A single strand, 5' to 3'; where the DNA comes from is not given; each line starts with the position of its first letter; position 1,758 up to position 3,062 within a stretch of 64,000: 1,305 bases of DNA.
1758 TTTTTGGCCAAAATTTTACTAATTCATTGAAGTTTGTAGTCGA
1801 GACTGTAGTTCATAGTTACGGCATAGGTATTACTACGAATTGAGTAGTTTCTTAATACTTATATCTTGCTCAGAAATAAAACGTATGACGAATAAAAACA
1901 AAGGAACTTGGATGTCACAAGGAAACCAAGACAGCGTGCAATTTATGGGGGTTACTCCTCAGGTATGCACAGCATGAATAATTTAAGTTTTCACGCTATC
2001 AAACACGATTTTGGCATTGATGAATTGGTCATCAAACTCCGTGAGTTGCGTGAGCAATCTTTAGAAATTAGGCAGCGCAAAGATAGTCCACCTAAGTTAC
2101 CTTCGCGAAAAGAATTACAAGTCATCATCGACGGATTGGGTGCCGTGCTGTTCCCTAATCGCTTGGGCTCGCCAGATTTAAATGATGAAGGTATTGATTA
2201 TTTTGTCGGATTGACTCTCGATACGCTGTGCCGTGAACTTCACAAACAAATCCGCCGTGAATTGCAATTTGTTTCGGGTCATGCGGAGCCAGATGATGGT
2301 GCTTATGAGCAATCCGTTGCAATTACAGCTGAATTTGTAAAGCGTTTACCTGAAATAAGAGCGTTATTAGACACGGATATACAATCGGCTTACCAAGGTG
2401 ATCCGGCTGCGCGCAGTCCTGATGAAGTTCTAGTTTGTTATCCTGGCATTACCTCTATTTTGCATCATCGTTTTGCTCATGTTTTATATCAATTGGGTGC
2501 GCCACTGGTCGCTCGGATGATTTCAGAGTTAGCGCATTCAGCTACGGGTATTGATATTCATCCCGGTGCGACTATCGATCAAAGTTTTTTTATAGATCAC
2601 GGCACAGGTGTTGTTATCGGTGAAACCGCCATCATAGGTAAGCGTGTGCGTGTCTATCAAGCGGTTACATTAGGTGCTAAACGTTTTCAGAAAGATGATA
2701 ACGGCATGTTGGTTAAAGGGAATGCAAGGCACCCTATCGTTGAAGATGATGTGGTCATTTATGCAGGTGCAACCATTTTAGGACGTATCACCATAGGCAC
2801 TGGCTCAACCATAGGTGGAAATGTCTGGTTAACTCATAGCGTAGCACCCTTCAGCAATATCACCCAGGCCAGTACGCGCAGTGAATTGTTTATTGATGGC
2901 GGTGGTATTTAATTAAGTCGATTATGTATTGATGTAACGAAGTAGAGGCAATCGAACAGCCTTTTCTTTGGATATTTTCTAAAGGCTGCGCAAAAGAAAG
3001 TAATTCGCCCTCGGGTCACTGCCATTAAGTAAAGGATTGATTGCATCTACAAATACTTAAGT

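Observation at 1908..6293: Sulfur-metabolism nanocompartment operon: cysE, Family 2A encapsulin shell, and an N-terminally extended cysteine desulfurase cargo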

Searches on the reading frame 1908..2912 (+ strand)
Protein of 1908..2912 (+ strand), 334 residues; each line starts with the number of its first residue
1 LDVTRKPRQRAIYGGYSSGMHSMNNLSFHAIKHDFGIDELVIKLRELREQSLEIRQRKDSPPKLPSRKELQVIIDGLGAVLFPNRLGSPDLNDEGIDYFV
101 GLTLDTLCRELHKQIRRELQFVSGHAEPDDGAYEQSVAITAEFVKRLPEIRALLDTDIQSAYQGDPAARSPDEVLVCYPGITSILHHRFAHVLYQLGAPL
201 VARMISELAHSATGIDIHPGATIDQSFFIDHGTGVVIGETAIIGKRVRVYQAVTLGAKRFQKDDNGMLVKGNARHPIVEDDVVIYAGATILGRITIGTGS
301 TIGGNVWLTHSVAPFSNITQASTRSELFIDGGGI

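Call 3: search_protein_families(library=pfam, proteins=[window:1908-2912:+], max_evalue=0.01)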
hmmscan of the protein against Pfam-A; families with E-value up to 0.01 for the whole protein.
window:1908-2912:+ (334 aa): 2 families
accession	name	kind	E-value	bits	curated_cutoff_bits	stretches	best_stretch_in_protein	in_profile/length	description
PF00132.30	Hexapep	-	4e-09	36.2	27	1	275-309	1-35/36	Bacterial transferase hexapeptide (six repeats)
PF25084.1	LbH_EIF2B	-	0.0054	17.2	54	0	279-312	7-40/105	EIF2B subunit epsilon LbH domain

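Call 4: search_protein_families(library=ncbifam, proteins=[window:1908-2912:+], max_evalue=0.01)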
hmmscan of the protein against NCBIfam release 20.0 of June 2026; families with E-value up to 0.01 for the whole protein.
window:1908-2912:+ (334 aa): 14 families
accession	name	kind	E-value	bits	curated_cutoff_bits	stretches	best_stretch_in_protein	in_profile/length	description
TIGR01172.1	cysE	equivalog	1.5e-48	164.9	210.65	1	155-317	2-155/162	serine O-acetyltransferase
NF041874.1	EPS_EpsC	equivalog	1.6e-47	161.3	150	1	155-316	2-154/168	serine O-acetyltransferase EpsC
NF008349.0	PRK11132.1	equivalog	5.5e-27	94.5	397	1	145-319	72-237/273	serine O-acetyltransferase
NF007564.0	PRK10191.1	equivalog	4.7e-08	32.7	196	1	192-313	35-146/162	colanic acid biosynthesis acetyltransferase WcaB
TIGR04016.1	WcaB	equivalog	9e-08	31.8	194.65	1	192-312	19-129/146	colanic acid biosynthesis acetyltransferase WcaB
NF002060.0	PRK00892.1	subfamily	5.2e-07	29.1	207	1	188-258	87-155/345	UDP-3-O-(3-hydroxymyristoyl)glucosamine N-acyltransferase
NF008808.1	PRK11830.1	equivalog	3.3e-06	26.8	204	1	220-319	101-189/243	2,3,4,5-tetrahydropyridine-2,6-dicarboxylate N-succinyltransferase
TIGR03532.1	DapD_Ac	equivalog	2.8e-05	23.9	231.75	1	216-316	112-201/231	2,3,4,5-tetrahydropyridine-2,6-dicarboxylate N-acetyltransferase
TIGR03308.1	phn_thr-fam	hypoth_equivalog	8.7e-05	22.4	201.65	1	261-319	94-152/204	phosphonate metabolim protein, transferase hexapeptide repeat family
NF003657.0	PRK05289.1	equivalog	0.00019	20.7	226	0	216-257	5-44/264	acyl-ACP--UDP-N-acetylglucosamine O-acyltransferase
TIGR03570.1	NeuD_NnaD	subfamily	0.00021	21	160.8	1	217-305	90-183/202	NeuD/PglB/VioB family sugar acetyltransferase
TIGR01853.1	lipid_A_lpxD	equivalog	0.001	18.1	242.5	0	214-258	128-176/325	UDP-3-O-(3-hydroxymyristoyl)glucosamine N-acyltransferase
TIGR01173.1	glmU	equivalog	0.0034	16.3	366.85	0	278-313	265-300/452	bifunctional UDP-N-acetylglucosamine diphosphorylase/glucosamine-1-phosphate N-acetyltransferase GlmU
NF000490.1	chloram_CatB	equivalog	0.0094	15.3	350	0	273-321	108-156/210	type B chloramphenicol O-acetyltransferase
